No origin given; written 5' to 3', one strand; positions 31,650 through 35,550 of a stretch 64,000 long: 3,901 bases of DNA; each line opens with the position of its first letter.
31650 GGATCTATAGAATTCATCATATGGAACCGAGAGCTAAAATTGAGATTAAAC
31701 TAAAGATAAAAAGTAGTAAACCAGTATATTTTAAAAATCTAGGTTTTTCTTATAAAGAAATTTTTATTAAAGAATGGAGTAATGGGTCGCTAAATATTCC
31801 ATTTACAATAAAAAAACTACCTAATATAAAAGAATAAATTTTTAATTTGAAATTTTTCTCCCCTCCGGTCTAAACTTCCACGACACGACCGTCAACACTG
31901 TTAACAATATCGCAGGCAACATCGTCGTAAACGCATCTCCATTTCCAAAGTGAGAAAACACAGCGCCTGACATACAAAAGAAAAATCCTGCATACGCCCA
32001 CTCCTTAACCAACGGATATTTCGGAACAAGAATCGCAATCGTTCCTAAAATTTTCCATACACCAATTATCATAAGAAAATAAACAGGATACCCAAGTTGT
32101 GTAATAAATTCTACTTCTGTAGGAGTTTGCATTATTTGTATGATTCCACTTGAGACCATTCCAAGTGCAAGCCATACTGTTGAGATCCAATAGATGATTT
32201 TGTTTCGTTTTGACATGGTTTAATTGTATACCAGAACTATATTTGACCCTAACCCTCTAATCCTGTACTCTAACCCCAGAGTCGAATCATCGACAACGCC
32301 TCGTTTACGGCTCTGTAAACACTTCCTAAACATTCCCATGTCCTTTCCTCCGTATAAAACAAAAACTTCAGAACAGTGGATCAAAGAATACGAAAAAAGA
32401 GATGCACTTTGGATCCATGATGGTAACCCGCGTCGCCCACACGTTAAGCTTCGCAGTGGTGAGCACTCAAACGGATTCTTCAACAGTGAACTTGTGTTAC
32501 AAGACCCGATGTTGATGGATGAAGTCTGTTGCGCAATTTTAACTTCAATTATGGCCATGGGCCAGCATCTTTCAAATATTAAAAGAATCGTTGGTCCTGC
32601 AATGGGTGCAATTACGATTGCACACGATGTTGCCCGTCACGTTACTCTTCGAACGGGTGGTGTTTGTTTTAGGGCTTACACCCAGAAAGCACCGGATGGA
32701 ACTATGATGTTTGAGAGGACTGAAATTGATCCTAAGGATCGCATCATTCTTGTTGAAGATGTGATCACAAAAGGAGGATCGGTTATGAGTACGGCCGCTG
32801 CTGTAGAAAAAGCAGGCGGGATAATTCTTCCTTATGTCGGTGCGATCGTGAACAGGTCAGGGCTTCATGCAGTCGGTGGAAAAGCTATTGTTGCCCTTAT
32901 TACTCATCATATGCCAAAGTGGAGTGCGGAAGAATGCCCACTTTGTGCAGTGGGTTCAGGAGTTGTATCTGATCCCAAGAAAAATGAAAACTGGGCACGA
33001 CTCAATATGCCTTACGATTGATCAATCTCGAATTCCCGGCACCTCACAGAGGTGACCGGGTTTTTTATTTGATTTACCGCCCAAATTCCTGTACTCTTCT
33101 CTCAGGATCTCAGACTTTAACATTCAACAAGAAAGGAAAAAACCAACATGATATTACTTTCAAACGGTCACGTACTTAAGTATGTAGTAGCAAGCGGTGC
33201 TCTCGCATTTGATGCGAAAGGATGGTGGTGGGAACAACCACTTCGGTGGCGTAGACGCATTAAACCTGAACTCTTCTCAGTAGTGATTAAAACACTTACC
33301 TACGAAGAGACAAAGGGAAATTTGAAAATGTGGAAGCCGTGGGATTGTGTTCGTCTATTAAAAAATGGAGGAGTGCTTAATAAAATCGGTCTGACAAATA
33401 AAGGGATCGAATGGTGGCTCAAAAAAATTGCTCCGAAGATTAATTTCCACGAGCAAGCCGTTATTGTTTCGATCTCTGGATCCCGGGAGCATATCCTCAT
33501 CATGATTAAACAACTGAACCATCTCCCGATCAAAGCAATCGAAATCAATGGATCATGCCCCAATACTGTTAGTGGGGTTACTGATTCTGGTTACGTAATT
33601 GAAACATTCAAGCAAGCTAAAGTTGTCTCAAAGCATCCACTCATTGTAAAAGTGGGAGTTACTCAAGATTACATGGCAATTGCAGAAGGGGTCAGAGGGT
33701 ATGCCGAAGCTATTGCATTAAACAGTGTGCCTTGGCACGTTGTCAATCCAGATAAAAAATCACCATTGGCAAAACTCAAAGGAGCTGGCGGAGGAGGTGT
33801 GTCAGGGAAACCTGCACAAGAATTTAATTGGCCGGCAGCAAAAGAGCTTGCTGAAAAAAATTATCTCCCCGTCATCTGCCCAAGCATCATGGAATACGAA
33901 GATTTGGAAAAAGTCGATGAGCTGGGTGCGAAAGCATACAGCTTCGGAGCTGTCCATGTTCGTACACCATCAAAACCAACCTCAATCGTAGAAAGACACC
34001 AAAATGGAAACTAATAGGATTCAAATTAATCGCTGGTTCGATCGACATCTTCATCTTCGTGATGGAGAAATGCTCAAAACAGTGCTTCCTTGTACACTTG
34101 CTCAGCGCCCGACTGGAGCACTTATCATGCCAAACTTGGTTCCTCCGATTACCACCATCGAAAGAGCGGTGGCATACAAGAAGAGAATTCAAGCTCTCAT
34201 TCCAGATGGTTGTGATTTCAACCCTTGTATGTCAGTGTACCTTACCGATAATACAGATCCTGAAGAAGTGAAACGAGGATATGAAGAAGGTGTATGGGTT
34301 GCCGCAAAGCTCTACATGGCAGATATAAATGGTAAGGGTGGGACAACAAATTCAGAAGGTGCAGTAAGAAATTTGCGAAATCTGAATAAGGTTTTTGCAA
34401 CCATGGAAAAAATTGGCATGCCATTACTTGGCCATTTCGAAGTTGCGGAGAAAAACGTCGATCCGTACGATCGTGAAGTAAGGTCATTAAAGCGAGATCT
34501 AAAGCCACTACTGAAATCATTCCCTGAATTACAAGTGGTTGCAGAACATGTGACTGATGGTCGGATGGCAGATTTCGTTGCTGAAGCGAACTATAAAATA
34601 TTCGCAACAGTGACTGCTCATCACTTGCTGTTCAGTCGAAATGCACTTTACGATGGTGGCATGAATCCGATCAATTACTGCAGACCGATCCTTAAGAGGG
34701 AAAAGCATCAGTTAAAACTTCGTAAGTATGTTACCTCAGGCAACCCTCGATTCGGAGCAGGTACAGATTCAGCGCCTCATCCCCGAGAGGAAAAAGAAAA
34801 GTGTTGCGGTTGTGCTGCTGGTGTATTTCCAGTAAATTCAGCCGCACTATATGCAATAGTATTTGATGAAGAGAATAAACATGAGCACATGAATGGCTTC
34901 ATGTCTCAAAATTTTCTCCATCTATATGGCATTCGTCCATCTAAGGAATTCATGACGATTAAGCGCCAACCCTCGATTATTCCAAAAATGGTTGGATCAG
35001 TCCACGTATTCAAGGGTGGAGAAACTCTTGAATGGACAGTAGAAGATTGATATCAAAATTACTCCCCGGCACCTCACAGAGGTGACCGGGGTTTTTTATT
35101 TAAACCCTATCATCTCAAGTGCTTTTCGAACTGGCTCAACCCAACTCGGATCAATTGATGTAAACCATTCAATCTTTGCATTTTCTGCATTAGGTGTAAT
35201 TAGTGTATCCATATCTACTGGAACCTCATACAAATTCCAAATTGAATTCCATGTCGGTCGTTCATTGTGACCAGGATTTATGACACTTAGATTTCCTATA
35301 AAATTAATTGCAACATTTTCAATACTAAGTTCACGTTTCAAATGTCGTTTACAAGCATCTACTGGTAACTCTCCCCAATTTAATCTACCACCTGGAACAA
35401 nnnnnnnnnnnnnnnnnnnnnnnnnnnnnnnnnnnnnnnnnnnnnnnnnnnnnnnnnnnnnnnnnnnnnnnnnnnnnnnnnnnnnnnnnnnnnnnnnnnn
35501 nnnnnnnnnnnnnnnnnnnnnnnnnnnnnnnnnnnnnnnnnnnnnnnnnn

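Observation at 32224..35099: GC-elevated pyrE-pyrD-pyrC pyrimidine module bracketed by near-identical 38-bp hairpin repeats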

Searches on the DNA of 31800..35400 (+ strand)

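Call 55: search_rna_families(source=window, start=31800, end=35400, threshold=evalue, max_evalue=10)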
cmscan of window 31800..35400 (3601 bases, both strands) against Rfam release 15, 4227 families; matches with E-value up to 10: 3.
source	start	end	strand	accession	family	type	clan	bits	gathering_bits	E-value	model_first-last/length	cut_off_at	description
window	33088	33128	-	RF04266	mir-9412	Gene; miRNA;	-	20.5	70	1.8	1-64/64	no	mir-9412 microRNA precursor family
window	34880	34958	-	RF01185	snR75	Gene; snRNA; snoRNA; CD-box;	CL00045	16.4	40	3.4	1-88/88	no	Small nucleolar RNA snR75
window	35025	35112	-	RF02567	Va-907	Gene; sRNA;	-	13.6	45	1.3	1-311/311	no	Vibrio alginolyticus sRNA 907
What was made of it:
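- No Rfam family matches (call 55).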

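Call 92: build_rna_model(alignment_id=A5, structure=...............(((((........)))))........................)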
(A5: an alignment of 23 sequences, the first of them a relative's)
Model R1 built from alignment A5 (23 sequences, 57 columns); structure: as given.
model positions 48; base pairs 5; branch points 0; effective number of sequences 23; information 0.862 bits per position. Calibrated on 0.2 Mb of random sequence (short: E-values are rough).
structure used (alignment columns):
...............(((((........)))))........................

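Call 93: search_with_rna_model(model_id=R1, sources=[window, L002, L003, L006, L008, L010, L011, L012, L013, L014, L015, L016, L017, L018, L019, L020, L021, L022, L023, L024, L025, L026, L027, L028, L029, L030, L031, L032, L033, L034, L035, L036, L037, L038, L039, L040, L041, L042, L043, L044, L045, L046, L047, L048, L049, L050, L051, L052, L053, L054, L055, L056, L057, L058, L059, L060, L061, L062, L063, L064, L065, L066, L067, L068, L069, L070, L071, L072, L073, L074, L075, L076, L077, L078, L079, L080, L081, L082, L083, L084, L085, L086, L087, L088, L089, L090, L091, L212, L215, L216], max_evalue=1, make_alignment=true)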
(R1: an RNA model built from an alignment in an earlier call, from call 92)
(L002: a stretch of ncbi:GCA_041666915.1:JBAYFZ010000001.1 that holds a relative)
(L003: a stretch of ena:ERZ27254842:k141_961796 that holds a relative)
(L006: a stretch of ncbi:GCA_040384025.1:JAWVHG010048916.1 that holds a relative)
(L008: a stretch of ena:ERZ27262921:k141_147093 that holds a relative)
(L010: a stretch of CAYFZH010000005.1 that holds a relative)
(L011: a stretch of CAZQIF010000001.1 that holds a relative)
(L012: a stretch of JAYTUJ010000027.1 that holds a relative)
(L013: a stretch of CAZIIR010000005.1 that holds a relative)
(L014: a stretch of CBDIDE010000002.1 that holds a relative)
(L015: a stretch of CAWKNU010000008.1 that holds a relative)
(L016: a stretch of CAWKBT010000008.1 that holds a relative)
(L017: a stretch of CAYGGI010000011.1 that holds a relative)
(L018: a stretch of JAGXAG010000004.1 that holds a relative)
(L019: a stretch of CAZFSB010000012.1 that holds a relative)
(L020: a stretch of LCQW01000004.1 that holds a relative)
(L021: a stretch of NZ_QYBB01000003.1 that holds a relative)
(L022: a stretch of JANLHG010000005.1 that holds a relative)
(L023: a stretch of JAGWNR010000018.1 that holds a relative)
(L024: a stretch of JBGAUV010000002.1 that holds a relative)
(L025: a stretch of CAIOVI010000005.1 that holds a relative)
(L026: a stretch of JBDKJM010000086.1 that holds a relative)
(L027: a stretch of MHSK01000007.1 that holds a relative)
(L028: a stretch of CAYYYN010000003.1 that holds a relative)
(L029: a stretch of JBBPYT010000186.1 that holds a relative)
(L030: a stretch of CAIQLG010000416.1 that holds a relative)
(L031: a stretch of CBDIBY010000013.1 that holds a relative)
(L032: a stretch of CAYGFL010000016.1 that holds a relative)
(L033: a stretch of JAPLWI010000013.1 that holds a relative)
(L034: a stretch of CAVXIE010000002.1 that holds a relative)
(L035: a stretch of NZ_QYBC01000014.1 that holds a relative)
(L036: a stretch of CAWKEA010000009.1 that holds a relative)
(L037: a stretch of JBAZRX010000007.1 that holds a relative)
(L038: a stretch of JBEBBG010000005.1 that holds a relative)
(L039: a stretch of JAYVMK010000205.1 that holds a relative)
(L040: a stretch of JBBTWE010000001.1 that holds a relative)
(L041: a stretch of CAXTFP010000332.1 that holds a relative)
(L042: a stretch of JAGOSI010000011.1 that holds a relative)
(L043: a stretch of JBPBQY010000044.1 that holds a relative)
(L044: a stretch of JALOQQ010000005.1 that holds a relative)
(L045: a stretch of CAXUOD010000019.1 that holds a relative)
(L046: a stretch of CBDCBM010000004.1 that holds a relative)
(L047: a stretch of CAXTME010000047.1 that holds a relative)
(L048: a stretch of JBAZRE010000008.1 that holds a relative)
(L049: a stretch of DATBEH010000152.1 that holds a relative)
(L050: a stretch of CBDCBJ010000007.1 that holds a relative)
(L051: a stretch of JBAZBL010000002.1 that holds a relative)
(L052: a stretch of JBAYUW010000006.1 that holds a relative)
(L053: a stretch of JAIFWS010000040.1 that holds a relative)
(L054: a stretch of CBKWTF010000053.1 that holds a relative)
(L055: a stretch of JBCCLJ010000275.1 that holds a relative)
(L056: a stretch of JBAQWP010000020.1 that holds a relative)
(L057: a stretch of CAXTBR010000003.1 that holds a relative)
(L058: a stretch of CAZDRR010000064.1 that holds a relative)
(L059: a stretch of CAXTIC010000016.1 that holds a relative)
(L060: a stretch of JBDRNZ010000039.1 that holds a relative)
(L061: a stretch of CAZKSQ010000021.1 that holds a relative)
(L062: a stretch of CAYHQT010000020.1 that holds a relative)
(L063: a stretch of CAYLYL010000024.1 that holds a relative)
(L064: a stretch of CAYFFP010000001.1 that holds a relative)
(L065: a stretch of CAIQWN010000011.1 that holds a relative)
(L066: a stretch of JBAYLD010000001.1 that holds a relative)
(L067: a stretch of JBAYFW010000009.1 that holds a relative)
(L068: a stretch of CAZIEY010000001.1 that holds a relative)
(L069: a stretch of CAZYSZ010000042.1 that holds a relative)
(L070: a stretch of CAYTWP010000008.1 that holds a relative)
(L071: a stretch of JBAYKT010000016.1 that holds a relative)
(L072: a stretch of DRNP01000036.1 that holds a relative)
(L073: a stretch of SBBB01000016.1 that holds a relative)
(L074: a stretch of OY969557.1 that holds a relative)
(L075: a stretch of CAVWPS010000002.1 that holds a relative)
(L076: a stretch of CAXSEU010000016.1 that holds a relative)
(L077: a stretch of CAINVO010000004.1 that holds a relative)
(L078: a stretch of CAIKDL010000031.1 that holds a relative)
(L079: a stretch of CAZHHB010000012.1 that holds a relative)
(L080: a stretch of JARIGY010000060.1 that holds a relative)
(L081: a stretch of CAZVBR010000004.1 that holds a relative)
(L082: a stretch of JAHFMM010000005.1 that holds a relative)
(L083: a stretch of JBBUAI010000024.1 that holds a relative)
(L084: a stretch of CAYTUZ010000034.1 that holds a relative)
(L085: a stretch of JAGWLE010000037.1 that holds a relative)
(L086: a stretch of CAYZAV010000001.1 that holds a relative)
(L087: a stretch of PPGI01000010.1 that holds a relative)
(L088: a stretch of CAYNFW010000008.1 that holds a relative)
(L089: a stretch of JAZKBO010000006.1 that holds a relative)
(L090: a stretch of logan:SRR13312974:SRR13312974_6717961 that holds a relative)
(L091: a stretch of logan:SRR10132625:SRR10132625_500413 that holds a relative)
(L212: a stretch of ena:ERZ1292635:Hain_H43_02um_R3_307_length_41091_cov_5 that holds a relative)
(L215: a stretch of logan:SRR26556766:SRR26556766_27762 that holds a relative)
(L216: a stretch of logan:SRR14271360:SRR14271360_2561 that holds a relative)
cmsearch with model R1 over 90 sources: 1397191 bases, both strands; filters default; matches with E-value up to 1: 36.
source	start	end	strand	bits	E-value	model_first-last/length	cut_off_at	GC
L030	662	709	+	61.2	1.8e-10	1-48/48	no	0.44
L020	149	196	+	58.5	7.4e-10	1-48/48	no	0.42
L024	9930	9977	+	58.1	9.2e-10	1-48/48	no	0.42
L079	9926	9973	+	56.2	2.5e-09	1-48/48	no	0.46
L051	9928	9975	+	55.7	3.3e-09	1-48/48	no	0.44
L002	5928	5975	+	55.1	4.5e-09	1-48/48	no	0.38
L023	3887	3934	+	54.1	7.5e-09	1-48/48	no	0.46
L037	9861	9908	+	53.6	9.7e-09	1-48/48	no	0.31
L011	9930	9978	+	53.4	1.1e-08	1-48/48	no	0.45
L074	2373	2422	+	48.1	1.8e-07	1-48/48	no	0.4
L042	9163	9210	+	47.6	2.4e-07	1-48/48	no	0.33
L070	3480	3529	+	47.5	2.5e-07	1-48/48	no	0.5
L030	2787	2835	+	43.3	2.3e-06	1-48/48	no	0.41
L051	12095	12143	+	43.3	2.3e-06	1-48/48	no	0.41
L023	6058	6106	+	42.7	3.2e-06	1-48/48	no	0.43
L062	6729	6776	+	42.5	3.5e-06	1-48/48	no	0.4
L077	12216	12267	+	42.4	3.8e-06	1-48/48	no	0.42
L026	1583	1630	+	41.5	6e-06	1-48/48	no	0.44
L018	9931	9978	+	41.2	7.2e-06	1-48/48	no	0.4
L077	9929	9980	+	41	8e-06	1-48/48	no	0.46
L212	4940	4992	+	40.4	1.1e-05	1-48/48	no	0.47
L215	3670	3718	+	39.3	2e-05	1-48/48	no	0.49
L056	9996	10044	+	39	2.3e-05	1-48/48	no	0.53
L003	4587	4633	+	37.4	5.5e-05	1-48/48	no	0.38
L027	4536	4582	+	37.4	5.5e-05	1-48/48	no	0.38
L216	4946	4993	+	35.2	0.00017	1-48/48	no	0.38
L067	9947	9992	+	34.4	0.00026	1-48/48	no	0.54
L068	9936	9982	+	31.3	0.0014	1-48/48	no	0.45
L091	4134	4182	+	31.3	0.0014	1-48/48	no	0.43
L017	9938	9985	+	31.1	0.0015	1-48/48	no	0.48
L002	8076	8125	+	30.5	0.0021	1-48/48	no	0.38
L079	12157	12210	+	30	0.0028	1-48/48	no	0.33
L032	9711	9750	+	26.5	0.017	1-48/48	no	0.4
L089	11049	11095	+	24.4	0.055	1-48/48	no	0.47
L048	9924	9954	+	20.8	0.37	1-48/48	no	0.32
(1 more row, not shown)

Alignment A6: 36 matches aligned to the model, 61 columns, each read 5' to 3' on its own strand. Consensus structure (alignment columns), stored with it:
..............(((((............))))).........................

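Call 101: search_rna_families(source=L024, start=9850, end=10030, threshold=evalue, max_evalue=10)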
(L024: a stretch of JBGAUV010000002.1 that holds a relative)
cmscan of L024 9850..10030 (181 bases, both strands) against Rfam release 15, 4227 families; matches with E-value up to 10: 4.
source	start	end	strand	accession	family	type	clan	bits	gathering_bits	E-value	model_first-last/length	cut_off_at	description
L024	9904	10023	+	RF02179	ST7-AS1_1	Gene; lncRNA;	-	17.4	45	3.9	1-117/117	no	ST7 antisense RNA 1 conserved region 1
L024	9850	9867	+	RF03755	mir-4005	Gene; miRNA;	-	12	80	9.8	37-54/54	5'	mir-4005 microRNA precursor family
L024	9930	10030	-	RF02763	IsrM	Gene; sRNA;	-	10.7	376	0.43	218-329/329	5'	IsrM sRNA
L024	9881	9929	-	RF01933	bxd_5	Gene; lncRNA;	-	8.4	50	9.5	1-57/57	no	Bithoraxoid conserved region 5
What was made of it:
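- On PyrR-binding RNA (RF00515): No hit at E<=10 in window 31800-35400 or in L024 9850-10030 (calls 55, 101).
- The PyrR RNA model does not match, even at E<=10 (calls 55, 101).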

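Call 104: search_with_rna_model(model_id=R1, sources=[L092, L093, L094, L095, L096, L097, L098, L099, L100, L101, L102, L103, L104, L105, L106, L107, L108, L109, L110, L111, L112, L113, L114, L115, L116, L117, L118, L119, L120, L121, L122, L123, L124, L125, L126, L127, L128, L129, L130, L131, L132, L133, L134, L135, L136, L137, L138, L139, L140, L141, L142, L143, L144, L145, L146, L147, L148, L149, L150, L151, L152, L153, L154, L155, L156, L157, L158, L159, L160, L161, L162, L163, L164, L165, L166, L167, L168, L169, L170, L171, L172, L173, L174, L175, L176, L177, L178, L179, L180, L181, L182, L183, L184, L185, L186, L187, L188, L189, L190, L191], max_evalue=10)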
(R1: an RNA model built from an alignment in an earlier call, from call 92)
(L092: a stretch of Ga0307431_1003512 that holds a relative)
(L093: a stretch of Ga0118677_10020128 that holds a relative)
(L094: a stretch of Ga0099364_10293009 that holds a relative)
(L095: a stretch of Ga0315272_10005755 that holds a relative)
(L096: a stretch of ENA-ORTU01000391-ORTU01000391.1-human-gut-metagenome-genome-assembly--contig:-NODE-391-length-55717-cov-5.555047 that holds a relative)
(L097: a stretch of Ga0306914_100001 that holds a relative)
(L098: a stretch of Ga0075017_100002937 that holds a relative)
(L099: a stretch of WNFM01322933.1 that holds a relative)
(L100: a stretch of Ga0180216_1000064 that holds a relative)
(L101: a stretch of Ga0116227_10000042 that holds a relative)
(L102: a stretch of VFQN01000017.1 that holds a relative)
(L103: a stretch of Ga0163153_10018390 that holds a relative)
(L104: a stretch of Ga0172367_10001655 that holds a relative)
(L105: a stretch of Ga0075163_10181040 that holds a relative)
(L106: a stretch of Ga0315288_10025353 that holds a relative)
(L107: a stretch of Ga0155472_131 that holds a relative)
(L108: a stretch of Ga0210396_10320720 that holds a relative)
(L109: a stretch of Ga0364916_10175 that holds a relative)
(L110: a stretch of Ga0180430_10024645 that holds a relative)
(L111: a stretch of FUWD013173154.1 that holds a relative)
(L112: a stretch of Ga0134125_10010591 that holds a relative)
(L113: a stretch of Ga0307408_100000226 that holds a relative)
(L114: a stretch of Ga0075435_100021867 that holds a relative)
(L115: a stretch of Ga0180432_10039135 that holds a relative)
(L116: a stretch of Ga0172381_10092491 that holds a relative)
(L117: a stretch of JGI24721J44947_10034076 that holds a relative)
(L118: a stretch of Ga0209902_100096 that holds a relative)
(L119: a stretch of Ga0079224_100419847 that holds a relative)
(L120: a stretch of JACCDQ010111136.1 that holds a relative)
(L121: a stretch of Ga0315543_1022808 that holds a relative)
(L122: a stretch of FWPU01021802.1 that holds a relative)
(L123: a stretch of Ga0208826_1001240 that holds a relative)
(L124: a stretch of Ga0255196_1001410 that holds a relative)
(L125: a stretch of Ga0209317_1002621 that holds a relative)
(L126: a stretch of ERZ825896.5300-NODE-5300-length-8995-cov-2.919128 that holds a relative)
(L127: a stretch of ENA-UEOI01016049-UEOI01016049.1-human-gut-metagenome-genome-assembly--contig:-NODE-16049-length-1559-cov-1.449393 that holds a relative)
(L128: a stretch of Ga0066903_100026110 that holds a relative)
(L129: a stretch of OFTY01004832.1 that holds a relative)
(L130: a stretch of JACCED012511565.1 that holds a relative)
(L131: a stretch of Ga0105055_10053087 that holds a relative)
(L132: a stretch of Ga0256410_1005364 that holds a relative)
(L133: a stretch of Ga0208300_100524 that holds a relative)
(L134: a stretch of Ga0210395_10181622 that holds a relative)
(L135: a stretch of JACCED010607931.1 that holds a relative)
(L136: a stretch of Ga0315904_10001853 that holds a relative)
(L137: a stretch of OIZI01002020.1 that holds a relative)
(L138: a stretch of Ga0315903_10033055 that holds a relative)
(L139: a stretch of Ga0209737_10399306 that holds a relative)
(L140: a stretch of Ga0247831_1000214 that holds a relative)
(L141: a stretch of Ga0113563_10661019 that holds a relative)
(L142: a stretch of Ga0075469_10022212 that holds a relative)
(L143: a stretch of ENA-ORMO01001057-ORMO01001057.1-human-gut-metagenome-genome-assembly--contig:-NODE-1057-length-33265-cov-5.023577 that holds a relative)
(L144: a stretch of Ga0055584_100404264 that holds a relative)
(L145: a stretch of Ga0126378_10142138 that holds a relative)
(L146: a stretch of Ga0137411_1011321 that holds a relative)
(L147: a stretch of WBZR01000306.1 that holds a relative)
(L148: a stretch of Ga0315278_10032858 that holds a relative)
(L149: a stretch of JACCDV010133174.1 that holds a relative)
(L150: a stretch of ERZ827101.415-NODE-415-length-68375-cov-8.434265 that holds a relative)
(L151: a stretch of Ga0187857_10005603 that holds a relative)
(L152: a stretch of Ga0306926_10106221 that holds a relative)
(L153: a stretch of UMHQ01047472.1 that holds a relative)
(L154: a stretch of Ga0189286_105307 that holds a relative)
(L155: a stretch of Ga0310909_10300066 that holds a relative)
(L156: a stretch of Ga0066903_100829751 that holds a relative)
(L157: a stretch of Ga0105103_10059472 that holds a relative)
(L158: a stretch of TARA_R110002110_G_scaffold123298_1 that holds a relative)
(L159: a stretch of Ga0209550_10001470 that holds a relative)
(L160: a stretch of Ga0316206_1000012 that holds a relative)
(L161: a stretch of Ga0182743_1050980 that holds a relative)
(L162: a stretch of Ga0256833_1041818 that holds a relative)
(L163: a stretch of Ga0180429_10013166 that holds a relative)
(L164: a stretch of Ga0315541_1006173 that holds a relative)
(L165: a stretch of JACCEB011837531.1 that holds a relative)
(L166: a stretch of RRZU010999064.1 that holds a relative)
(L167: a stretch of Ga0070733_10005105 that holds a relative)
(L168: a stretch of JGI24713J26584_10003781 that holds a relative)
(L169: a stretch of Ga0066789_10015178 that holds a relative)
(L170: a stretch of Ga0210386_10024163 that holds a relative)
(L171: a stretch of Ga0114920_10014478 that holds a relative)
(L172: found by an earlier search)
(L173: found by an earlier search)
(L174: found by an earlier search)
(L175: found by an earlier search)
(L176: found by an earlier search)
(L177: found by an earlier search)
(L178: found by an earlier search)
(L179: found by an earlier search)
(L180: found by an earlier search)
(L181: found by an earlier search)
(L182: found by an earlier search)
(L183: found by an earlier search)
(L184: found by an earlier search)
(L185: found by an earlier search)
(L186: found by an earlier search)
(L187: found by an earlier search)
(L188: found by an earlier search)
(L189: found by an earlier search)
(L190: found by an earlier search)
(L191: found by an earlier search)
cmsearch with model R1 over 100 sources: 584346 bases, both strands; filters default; matches with E-value up to 10: 3.
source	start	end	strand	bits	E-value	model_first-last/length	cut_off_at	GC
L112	9705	9751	+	14.5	4.3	1-48/48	no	0.43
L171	2377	2413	-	13.8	6.3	1-48/48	no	0.3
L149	9210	9239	-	12.9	10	1-48/48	no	0.57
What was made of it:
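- A negative control of 0.58 Mb gave at most 14.5 bits (call 104).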
